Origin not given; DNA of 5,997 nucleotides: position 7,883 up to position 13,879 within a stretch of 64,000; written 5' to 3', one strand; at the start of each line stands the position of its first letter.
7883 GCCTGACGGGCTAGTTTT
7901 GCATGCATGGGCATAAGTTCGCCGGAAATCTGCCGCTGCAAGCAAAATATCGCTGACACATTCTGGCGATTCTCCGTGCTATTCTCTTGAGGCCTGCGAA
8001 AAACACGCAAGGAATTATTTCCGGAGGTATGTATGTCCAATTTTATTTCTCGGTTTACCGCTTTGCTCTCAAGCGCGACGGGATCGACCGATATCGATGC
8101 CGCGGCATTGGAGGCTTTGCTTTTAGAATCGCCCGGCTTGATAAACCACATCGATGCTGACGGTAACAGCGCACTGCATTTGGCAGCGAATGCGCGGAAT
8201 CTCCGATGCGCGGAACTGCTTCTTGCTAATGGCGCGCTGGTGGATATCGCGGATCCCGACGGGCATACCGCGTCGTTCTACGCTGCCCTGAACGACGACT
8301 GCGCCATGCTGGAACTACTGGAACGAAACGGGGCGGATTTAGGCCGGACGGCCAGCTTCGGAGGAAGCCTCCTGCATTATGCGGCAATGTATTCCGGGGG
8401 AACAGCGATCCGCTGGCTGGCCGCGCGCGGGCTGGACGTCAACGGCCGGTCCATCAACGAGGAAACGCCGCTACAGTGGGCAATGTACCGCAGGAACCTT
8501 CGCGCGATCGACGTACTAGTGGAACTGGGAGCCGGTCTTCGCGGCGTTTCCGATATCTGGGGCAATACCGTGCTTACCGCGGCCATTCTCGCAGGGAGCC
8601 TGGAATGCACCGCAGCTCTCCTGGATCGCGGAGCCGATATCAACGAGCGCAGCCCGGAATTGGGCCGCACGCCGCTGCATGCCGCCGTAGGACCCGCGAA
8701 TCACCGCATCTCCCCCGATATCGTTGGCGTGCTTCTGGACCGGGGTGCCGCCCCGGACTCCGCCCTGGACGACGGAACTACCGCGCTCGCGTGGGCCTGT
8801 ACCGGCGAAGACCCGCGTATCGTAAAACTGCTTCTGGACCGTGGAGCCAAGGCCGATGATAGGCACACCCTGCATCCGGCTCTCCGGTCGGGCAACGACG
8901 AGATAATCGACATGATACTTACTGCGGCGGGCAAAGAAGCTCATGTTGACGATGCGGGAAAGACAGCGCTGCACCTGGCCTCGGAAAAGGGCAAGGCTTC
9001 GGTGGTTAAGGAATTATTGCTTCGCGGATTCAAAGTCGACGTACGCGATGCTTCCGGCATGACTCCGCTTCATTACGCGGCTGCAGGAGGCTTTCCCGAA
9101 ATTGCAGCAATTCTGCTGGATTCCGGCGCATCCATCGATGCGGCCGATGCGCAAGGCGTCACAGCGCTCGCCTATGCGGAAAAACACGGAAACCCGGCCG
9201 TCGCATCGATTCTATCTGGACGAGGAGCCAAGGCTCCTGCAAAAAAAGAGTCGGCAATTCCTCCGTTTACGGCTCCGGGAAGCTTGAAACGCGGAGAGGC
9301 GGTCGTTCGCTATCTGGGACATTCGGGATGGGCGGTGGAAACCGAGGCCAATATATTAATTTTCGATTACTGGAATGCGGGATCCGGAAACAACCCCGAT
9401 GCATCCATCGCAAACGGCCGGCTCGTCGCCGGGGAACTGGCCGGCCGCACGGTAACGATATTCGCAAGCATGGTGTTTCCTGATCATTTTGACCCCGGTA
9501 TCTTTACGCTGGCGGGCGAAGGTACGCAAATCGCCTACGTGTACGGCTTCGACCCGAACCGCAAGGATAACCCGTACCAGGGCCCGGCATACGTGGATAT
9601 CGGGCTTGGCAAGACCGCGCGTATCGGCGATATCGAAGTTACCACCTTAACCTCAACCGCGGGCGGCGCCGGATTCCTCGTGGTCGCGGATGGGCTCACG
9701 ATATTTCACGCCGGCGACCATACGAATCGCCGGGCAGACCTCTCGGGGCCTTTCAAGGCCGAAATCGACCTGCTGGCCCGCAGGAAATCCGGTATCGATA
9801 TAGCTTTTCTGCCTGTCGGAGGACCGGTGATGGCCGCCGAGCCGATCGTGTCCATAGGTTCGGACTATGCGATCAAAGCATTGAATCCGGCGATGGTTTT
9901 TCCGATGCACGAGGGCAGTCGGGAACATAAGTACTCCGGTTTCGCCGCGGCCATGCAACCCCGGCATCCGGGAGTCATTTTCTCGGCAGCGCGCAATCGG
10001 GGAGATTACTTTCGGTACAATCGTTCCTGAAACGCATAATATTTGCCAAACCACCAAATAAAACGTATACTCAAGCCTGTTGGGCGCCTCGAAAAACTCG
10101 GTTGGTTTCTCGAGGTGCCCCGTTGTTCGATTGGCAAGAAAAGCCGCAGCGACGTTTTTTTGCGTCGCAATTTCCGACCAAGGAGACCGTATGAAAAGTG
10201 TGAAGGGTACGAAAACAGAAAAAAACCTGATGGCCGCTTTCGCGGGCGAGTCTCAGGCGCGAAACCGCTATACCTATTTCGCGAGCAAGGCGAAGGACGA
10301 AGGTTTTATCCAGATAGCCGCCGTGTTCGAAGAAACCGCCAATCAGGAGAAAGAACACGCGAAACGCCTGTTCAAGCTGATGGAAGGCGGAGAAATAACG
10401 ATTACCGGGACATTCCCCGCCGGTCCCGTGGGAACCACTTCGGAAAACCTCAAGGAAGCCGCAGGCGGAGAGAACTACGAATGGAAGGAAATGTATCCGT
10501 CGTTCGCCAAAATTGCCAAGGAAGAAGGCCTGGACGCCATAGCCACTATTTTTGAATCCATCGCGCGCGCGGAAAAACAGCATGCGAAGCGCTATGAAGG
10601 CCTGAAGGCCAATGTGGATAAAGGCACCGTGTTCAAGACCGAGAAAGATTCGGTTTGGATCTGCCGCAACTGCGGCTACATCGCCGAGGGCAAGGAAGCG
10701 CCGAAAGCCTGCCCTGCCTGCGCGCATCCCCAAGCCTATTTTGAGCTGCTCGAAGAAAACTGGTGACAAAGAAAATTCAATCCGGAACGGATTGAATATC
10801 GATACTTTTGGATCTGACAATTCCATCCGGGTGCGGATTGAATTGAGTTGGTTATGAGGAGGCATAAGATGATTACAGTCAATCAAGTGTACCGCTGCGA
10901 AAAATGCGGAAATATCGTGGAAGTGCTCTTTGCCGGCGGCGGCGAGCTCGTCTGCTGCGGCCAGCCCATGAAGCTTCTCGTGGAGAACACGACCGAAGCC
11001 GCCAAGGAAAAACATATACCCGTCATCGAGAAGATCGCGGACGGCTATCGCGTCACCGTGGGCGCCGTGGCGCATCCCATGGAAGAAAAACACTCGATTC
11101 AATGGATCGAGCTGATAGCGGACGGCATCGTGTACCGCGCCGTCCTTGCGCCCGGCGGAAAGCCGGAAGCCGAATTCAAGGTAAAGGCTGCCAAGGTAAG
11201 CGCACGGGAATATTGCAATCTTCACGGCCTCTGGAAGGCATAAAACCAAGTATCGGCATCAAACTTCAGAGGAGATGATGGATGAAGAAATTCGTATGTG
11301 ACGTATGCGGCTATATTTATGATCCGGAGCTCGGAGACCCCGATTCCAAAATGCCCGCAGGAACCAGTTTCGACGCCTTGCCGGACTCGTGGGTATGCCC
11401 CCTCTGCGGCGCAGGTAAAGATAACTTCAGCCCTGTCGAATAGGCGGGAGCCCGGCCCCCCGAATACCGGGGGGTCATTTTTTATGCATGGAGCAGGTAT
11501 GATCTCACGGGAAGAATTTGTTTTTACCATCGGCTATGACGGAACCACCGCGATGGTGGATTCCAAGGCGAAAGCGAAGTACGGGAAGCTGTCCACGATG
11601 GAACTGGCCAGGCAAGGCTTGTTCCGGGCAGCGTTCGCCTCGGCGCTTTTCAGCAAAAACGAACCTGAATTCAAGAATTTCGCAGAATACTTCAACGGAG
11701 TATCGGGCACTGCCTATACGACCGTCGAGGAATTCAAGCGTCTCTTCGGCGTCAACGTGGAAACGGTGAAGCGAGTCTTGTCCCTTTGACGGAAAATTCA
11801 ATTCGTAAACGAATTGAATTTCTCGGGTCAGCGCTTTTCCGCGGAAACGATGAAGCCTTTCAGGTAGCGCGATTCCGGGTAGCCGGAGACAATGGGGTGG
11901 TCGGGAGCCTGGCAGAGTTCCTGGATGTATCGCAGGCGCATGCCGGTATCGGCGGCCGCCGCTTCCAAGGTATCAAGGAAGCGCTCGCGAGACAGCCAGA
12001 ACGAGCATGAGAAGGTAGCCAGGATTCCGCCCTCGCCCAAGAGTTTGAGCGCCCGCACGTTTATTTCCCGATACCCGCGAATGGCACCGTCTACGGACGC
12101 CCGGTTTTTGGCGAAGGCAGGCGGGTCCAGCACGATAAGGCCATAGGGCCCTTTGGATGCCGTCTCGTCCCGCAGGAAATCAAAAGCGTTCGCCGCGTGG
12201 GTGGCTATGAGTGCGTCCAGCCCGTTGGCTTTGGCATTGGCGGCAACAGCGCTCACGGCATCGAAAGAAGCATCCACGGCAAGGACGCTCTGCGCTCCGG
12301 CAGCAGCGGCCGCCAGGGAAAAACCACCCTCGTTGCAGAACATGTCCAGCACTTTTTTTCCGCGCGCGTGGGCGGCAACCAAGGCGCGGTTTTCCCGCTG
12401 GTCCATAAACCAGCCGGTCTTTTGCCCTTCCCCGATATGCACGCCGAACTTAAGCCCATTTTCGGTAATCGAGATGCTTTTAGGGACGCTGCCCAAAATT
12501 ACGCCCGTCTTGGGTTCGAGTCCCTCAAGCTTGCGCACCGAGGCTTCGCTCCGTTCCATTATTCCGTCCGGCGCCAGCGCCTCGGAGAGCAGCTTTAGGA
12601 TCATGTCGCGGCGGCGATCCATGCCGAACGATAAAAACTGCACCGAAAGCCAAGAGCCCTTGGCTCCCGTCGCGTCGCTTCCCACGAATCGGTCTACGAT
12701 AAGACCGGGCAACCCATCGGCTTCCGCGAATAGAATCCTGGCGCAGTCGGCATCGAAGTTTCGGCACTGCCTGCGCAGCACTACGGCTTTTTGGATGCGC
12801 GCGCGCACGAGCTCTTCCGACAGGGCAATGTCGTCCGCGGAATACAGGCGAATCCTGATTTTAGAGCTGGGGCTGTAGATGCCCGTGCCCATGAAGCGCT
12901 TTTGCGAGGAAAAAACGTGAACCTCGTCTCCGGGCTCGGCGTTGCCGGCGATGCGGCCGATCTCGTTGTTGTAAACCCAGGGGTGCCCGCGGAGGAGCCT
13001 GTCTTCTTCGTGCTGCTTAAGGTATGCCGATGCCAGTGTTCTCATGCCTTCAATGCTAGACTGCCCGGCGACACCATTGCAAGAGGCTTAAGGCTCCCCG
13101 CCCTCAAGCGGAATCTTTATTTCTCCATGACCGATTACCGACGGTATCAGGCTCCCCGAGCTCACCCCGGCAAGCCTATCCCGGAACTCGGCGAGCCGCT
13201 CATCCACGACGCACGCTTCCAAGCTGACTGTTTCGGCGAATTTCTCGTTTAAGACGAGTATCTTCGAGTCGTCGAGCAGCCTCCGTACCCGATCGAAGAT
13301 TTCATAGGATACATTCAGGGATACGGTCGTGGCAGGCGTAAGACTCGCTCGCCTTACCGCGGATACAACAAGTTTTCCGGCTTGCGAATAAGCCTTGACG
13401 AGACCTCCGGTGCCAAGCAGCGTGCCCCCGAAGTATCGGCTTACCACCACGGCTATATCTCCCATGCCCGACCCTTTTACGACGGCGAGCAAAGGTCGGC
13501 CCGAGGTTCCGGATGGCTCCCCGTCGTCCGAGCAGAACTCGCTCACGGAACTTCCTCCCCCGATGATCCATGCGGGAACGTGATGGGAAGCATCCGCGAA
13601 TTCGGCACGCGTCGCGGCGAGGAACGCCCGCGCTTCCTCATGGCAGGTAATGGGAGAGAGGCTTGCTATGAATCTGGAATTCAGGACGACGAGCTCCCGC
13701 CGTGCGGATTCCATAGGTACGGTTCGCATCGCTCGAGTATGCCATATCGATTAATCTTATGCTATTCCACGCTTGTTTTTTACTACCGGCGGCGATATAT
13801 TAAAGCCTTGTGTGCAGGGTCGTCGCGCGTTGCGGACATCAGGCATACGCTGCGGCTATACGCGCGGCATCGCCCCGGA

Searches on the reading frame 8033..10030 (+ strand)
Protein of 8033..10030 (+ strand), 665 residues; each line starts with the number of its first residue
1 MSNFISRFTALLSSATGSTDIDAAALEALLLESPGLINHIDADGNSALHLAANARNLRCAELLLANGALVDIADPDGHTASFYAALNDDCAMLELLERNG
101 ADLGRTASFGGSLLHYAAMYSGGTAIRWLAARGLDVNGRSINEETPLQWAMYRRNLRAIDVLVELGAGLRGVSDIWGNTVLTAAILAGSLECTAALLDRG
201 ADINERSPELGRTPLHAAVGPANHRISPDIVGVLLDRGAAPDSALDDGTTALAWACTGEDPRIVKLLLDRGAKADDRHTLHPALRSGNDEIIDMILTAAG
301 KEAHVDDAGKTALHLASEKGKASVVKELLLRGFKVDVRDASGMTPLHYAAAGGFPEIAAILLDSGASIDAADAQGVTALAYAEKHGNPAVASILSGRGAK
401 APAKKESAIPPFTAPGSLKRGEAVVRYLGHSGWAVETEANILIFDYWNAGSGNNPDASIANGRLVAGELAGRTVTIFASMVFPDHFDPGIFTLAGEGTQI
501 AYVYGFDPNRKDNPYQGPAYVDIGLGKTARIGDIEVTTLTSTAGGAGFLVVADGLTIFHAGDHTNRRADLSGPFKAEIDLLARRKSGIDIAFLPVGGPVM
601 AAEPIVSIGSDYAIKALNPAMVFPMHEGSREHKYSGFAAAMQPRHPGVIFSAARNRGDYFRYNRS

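Call 79: search_protein_families(library=pfam, proteins=[window:8033-10030:+], max_evalue=0.00001)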
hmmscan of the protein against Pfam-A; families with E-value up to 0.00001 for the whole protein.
window:8033-10030:+ (665 aa): 7 families
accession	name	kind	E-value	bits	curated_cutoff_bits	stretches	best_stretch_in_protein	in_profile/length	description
PF12796.13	Ank_2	-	2.8e-93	307.1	27.3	9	280-372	1-90/90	Ankyrin repeats (3 copies)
PF00023.36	Ank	-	2.7e-45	150.2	21.1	2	342-372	2-32/33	Ankyrin repeat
PF13637.12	Ank_4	-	2.3e-42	142.5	22.7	2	182-219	2-38/50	Ankyrin repeats (many copies)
PF13606.12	Ank_3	-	2.3e-39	128.7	22.3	0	342-369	2-29/30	Ankyrin repeat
PF13857.12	Ank_5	-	3.9e-29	100.8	27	0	34-80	6-52/56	Ankyrin repeats (many copies)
PF13483.12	Lactamase_B_3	-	2e-07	31.6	24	1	425-626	2-160/160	Beta-lactamase superfamily domain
PF24521.3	Ank_KRIT1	-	1.5e-06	28.4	80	0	310-393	19-93/149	KRIT1 ankyrin-repeats domain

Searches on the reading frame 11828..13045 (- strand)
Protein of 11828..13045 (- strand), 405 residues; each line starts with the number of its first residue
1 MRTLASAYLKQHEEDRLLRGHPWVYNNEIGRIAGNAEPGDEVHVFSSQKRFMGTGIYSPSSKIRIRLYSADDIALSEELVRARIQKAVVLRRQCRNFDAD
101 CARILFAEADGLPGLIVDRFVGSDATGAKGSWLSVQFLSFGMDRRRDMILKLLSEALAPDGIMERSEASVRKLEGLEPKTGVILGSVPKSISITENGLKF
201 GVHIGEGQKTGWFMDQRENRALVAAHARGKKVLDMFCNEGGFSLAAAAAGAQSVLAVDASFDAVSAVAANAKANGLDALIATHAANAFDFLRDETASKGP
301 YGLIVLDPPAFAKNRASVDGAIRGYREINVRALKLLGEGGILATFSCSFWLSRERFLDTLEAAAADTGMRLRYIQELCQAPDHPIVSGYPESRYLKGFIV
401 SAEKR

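Call 79: search_protein_families(library=pfam, proteins=[window:11828-13045:-], max_evalue=0.00001)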
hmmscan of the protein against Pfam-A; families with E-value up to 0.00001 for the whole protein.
window:11828-13045:- (405 aa): 6 families
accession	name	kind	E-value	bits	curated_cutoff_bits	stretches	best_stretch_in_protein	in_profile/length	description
PF10672.15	Methyltrans_SAM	-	1.9e-23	83.6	27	1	182-348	77-240/286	S-adenosylmethionine-dependent methyltransferase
PF17785.7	PUA_3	-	5.7e-22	77.7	22.6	1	8-69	2-63/64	PUA-like domain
PF03602.21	Cons_hypoth95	-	7.6e-10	39.2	24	1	224-314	37-126/182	Conserved hypothetical protein 95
PF02475.24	TRM5-TYW2_MTfase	-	1e-06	29.2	28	1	194-293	4-102/164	TRM5/TYW2 methyltransferase domain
PF05175.20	MTS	-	1.9e-06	28.1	23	1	228-343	31-137/170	Methyltransferase small domain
PF06325.19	PrmA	-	4.5e-06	26.8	22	1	225-284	158-217/296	Ribosomal protein L11 methyltransferase (PrmA)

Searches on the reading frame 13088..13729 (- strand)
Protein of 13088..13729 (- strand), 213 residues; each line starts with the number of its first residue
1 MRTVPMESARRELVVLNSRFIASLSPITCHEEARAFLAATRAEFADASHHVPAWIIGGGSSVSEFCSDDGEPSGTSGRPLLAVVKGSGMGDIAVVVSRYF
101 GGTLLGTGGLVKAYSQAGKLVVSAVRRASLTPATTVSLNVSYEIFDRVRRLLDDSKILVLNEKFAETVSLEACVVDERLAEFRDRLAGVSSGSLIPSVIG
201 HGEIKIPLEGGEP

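Call 97: search_protein_families(library=pfam, proteins=[window:13088-13729:-], max_evalue=0.01)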
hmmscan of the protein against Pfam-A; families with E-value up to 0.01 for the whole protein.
window:13088-13729:- (213 aa): 2 families
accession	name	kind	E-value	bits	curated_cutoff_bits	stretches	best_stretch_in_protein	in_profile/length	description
PF01205.25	UPF0029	-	3.7e-32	110.9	27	1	17-120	2-105/107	Uncharacterized protein family UPF0029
PF09186.17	DUF1949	-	2.4e-06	27.7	23.7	1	138-192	1-55/56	Domain of unknown function (DUF1949)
